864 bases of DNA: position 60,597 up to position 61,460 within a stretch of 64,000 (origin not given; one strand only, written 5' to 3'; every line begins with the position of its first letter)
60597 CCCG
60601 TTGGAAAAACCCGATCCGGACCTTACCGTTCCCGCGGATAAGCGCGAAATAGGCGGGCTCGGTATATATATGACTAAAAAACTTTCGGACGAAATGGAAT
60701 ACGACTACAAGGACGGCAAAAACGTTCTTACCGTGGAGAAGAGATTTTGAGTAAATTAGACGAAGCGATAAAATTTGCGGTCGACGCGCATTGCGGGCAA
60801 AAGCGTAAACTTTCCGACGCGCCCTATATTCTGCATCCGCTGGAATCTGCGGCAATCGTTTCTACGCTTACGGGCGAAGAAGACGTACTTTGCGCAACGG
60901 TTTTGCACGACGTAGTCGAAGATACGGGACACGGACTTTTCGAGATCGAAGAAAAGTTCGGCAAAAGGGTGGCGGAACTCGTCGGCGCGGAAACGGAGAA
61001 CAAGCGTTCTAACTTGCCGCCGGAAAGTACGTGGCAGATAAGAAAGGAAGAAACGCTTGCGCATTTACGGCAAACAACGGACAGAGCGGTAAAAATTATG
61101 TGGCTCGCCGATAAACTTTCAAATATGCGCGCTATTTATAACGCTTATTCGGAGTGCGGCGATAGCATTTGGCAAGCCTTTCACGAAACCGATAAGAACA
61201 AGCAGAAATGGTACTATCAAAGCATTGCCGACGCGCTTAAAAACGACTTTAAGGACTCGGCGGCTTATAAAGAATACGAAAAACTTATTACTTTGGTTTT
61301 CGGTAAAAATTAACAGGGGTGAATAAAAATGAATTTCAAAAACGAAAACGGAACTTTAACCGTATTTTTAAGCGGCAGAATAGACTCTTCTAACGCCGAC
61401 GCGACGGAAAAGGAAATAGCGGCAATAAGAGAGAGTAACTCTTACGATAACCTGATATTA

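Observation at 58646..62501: Sigma-less partner-switching operon: Cache/HAMP-PP2C-RsbW-like fusion, SpoT-type HD hydrolase, STAS-APH kinase fusion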

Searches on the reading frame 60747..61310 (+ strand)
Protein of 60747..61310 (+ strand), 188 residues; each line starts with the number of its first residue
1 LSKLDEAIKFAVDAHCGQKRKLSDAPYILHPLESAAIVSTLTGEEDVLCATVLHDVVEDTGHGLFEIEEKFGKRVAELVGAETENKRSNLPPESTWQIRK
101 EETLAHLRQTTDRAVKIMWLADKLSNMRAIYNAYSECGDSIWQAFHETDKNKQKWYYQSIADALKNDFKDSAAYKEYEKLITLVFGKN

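Call 6: search_protein_families(library=pfam, max_evalue=0.01, proteins=[window:60747-61310:+])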
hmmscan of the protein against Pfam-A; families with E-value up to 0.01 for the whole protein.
window:60747-61310:+ (188 aa): 2 families
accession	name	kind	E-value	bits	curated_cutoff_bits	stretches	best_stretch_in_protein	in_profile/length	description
PF13328.12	HD_4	-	2.7e-23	82.8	27.2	1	7-137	1-134/156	HD domain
PF01966.28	HD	-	3.8e-07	30.8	22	1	28-127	2-116/116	HD domain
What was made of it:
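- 60747..61313 (+): Gene 2: stand-alone RelA/SpoT-type HD hydrolase (small alarmone hydrolase). HD_4 2.7e-23 (call 6).
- On Small alarmone hydrolase (RSH superfamily): The protein is 188 aa, with HD_4 over aa 7-137 (call 6).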

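Call 7: search_protein_families(library=ncbifam, max_evalue=0.01, proteins=[window:60747-61310:+])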
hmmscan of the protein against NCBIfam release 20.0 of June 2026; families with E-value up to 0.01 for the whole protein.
window:60747-61310:+ (188 aa): 2 families
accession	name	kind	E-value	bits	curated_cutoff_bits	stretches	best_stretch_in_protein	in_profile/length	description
TIGR00691.1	spoT_relA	subfamily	2.4e-24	85.7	499.2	1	7-131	1-123/687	RelA/SpoT family protein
NF008303.0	PRK11092.1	equivalog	3.1e-16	58.7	947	1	3-130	22-147/702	bifunctional GTP diphosphokinase/guanosine-3',5'-bis pyrophosphate 3'-pyrophosphohydrolase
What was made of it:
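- On Small alarmone hydrolase (RSH superfamily): It matches only the N-terminal hydrolase part of the RelA/SpoT models (call 7).
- Closest known: Bacillus RsbU/RsbV/RsbW and SpoIIE/SpoIIAA/SpoIIAB. Different: NCBIfam scores are far below the equivalog cut-offs (call 7).
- Domains: calls 6, 7.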

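Call 14: search_solved_structures(query=window:60747-61310:+, max_evalue=0.001, show_alignments=1)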
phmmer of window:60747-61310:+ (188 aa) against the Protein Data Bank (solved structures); distinct sequences matched with E-value up to 0.001: 19.
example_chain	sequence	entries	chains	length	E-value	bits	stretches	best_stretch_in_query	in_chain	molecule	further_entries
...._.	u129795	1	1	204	3.7e-27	98.6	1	3-165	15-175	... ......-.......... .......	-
4yf1_A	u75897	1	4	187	2.4e-25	92.7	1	6-186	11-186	Lmo0812 protein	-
7qoc_A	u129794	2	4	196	3e-17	66.3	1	3-160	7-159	Guanosine polyphosphate pyrophosphohydrolases/synthetases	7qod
6s2t_A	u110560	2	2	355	4e-15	59.4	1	2-133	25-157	(P)ppGpp synthetase I, SpoT/RelA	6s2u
7ohg_A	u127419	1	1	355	4e-15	59.4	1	2-133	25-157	Guanosine-3',5'-bis(Diphosphate) 3'-pyrophosphohydrolase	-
6s2v_A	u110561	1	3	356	4e-15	59.4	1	2-133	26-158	(P)ppGpp synthetase I, SpoT/RelA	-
5xnx_A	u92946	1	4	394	3.6e-13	53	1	3-130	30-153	Bifunctional (p)ppGpp synthase/hydrolase RelA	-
7qps_A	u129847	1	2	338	5e-13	52.5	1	6-129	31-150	ACT domain protein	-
8acu_A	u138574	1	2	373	5.1e-13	52.5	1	4-132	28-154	GTP pyrophosphokinase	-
6yxa_A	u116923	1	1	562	9.7e-13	51.6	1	4-132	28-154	GTP pyrophosphokinase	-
7oiw_A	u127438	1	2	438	1e-12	51.5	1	9-130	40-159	GTP pyrophosphokinase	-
7qpr_A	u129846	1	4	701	2.2e-12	50.5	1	6-129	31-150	ACT domain protein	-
3nr1_A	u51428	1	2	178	2.7e-12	50.2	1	3-134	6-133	HD domain-containing protein 3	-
1vj7_A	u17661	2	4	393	7.2e-12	48.8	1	6-133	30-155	Bifunctional RELA/SPOT | Bifunctional (p)ppGpp synthase/hydrolase RelA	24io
8fr8_I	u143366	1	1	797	1.6e-11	47.6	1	4-130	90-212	GTP pyrophosphokinase RelA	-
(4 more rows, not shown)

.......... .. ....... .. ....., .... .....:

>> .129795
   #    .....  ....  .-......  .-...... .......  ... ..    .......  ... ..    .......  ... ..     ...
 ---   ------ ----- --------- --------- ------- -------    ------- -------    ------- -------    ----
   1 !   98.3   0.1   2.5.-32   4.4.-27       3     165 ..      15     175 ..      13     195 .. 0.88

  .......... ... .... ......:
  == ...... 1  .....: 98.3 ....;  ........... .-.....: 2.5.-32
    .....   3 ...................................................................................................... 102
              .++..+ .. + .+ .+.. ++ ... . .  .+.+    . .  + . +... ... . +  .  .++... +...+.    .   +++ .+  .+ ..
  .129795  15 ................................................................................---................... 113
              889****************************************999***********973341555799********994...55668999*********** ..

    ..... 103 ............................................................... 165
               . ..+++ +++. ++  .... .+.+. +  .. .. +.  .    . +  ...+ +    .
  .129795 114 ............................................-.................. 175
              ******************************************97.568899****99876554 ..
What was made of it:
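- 60747..61313 (+): The best PDB matches are the single-domain HD proteins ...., 4yf1 (Lmo0812) and 7qoc (call 14).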

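Call 51: search_protein_families(library=padloc, max_evalue=0.01, proteins=[window:60747-61310:+])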
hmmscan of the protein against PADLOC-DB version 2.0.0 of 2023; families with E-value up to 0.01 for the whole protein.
window:60747-61310:+ (188 aa): 0 families
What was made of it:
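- On Known anti-phage defence systems: None of the three proteins matches any PADLOC family (call 51).
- Tried and rejected: There are no PADLOC hits (call 51) and no alarmone synthetase in the cluster.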

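Call 72: find_homologous_proteins(query=window:60747-61310:+)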
Query window:60747-61310:+ (188 aa): 2623 proteins with E <= 0.001 among 2970 candidates; the best 120 are listed.
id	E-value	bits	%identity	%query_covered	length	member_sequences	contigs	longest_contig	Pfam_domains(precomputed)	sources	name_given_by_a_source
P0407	1.4e-121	421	100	100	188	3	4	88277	PF13328.13,PF01966.29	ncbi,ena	-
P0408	8.6e-91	321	75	98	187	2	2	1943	PF13328.13,PF01966.29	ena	-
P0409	1.0e-90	320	75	99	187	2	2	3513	PF13328.13,PF01966.29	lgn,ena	-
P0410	6.8e-90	318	75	99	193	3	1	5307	PF13328.13,PF01966.29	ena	-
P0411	2.2e-88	313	73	99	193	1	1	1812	PF13328.13,PF01966.29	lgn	-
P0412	1.4e-85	304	70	99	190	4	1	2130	PF13328.13,PF01966.29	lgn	-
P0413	1.5e-84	300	70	99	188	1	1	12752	PF13328.13,PF01966.29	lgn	-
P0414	9.4e-82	291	69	99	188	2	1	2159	PF13328.13,PF01966.29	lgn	-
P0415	3.9e-81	289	69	99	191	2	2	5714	PF13328.13,PF01966.29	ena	-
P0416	1.0e-80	288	68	100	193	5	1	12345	PF13328.13,PF01966.29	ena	-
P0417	1.1e-79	284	67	99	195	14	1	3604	PF13328.13,PF01966.29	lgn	-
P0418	1.7e-79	284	73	90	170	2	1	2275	PF13328.13,PF01966.29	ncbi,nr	ncbi:MAG: bifunctional (p)ppGpp synthetase/guanosine-3',5'-bis(diphosphate) 3'-pyrophosphohydrolase,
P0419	3.1e-79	283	68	99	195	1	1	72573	PF13328.13,PF01966.29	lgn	-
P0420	3.7e-79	283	65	100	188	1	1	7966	PF13328.13,PF01966.29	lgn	-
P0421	8.0e-79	282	67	100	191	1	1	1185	PF13328.13,PF01966.29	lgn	-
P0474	1.3e-62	229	58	97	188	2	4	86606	PF13328.13,PF01966.29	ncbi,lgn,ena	-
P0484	1.0e-61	226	57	100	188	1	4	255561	PF13328.13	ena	-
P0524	2.2e-60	222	55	98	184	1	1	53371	PF13328.13,PF01966.29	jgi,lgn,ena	-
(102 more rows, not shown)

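Call 73: find_encoding_contigs(protein=P0484, flank=5000, max_places=2)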
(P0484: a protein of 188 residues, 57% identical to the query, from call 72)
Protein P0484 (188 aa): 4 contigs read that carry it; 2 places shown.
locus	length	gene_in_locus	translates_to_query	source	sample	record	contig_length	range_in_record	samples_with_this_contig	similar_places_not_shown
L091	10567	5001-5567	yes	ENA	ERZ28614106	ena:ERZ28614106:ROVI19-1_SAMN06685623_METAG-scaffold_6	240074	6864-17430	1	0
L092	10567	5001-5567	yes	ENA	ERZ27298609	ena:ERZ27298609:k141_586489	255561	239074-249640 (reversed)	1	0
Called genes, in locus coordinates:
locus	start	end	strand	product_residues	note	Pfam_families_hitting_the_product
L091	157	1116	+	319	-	-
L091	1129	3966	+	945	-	PF07694:5TM-5TMR_LYT, PF00672:HAMP (weak), PF07228:SpoIIE, PF13581:HATPase_c_2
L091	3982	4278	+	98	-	PF01740:STAS, PF13466:STAS_2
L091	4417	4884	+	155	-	-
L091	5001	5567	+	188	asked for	PF13328:HD_4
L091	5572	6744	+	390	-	PF01740:STAS, PF13466:STAS_2 (weak), PF01636:APH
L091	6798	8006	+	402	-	PF02525:Flavodoxin_2, PF12385:Peptidase_C70, PF13529:Peptidase_C39_2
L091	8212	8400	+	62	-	PF04024:PspC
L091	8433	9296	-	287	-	PF00165:HTH_AraC, PF12833:HTH_18, PF00165:HTH_AraC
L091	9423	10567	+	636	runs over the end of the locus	PF19773:DUF6259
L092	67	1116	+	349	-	-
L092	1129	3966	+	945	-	PF07694:5TM-5TMR_LYT, PF00672:HAMP (weak), PF07228:SpoIIE, PF13581:HATPase_c_2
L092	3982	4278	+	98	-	PF01740:STAS, PF13466:STAS_2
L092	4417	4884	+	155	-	-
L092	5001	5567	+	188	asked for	PF13328:HD_4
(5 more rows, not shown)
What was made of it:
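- On HAMP linker: A relative, L091, has a weak HAMP hit on record (call 73).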

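Call 74: find_encoding_contigs(protein=P0524, flank=5000, max_places=2)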
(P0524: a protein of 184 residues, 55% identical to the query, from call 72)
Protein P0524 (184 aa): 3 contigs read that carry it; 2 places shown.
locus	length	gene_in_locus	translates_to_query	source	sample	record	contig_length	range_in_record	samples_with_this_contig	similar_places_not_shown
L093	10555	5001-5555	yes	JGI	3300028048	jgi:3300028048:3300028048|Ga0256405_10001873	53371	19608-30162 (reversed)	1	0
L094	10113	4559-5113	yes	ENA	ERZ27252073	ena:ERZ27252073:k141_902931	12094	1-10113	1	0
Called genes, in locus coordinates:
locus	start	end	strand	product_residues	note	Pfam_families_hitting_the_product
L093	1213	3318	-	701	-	PF05621:TniB (weak), PF23569:NBD_SMAX1, PF00004:AAA, PF17871:AAA_lid_9, PF00004:AAA, PF07724:AAA_2, PF07728:AAA_5, PF10431:ClpB_D2-small, +10 more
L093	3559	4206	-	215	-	PF00302:CAT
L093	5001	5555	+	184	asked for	PF13328:HD_4, PF01966:HD (weak)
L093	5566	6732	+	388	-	PF01740:STAS, PF13466:STAS_2 (weak), PF01636:APH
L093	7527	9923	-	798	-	PF03415:Peptidase_C11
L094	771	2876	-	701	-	PF05621:TniB (weak), PF23569:NBD_SMAX1, PF00004:AAA, PF17871:AAA_lid_9, PF00004:AAA, PF07724:AAA_2, PF07728:AAA_5, PF10431:ClpB_D2-small, +10 more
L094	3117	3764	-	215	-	PF00302:CAT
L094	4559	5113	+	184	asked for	PF13328:HD_4, PF01966:HD (weak)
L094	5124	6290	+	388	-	PF01740:STAS, PF13466:STAS_2 (weak), PF01636:APH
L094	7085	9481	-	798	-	PF03415:Peptidase_C11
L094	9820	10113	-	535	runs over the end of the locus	PF01293:PEPCK_ATP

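Call 75: find_encoding_contigs(protein=P0474, flank=5000, max_places=2)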
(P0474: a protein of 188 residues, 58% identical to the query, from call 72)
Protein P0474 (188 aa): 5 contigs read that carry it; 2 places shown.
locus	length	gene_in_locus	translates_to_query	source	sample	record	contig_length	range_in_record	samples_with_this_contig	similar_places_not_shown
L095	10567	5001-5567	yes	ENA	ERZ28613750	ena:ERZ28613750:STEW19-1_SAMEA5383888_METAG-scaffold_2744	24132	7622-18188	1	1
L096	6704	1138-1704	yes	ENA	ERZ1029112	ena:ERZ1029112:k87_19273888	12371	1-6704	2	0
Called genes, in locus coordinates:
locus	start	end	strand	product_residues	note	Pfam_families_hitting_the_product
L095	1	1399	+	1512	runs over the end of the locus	PF07691:PA14, PF18877:SSSPR-51 (faint), PF18998:Flg_new_2 (faint), PF06458:MucBP, PF09479:Flg_new (weak)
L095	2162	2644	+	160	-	PF01842:ACT, PF13291:ACT_4 (faint), PF22629:ACT_AHAS_ss, PF13710:ACT_5, PF10369:ALS_ss_C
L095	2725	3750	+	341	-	PF00670:AdoHcyase_NAD (weak), PF02826:2-Hacid_dh_C, PF03446:NAD_binding_2, PF03807:F420_oxidored (weak), PF07991:KARI_N, PF01450:KARI_C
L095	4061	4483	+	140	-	PF01478:Peptidase_A24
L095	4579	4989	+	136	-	PF13581:HATPase_c_2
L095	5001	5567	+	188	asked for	PF13328:HD_4, PF01966:HD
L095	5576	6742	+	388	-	PF01740:STAS, PF01636:APH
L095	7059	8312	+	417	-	PF00330:Aconitase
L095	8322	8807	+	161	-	PF00694:Aconitase_C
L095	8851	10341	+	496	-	PF14821:Thr_synth_N, PF00291:PALP, PF24857:THR4_C (weak)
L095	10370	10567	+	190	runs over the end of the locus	PF12917:YfbR-like, PF13023:HD_3, PF01966:HD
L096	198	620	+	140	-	PF01478:Peptidase_A24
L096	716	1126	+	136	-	PF13581:HATPase_c_2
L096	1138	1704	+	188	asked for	PF13328:HD_4, PF01966:HD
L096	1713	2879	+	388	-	PF01740:STAS, PF01636:APH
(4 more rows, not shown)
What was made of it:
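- Starting from the hydrolase side, 3 of 3 sampled homologues at 55-58% identity sit 5-11 nt upstream of a STAS-APH gene (calls 73-75).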
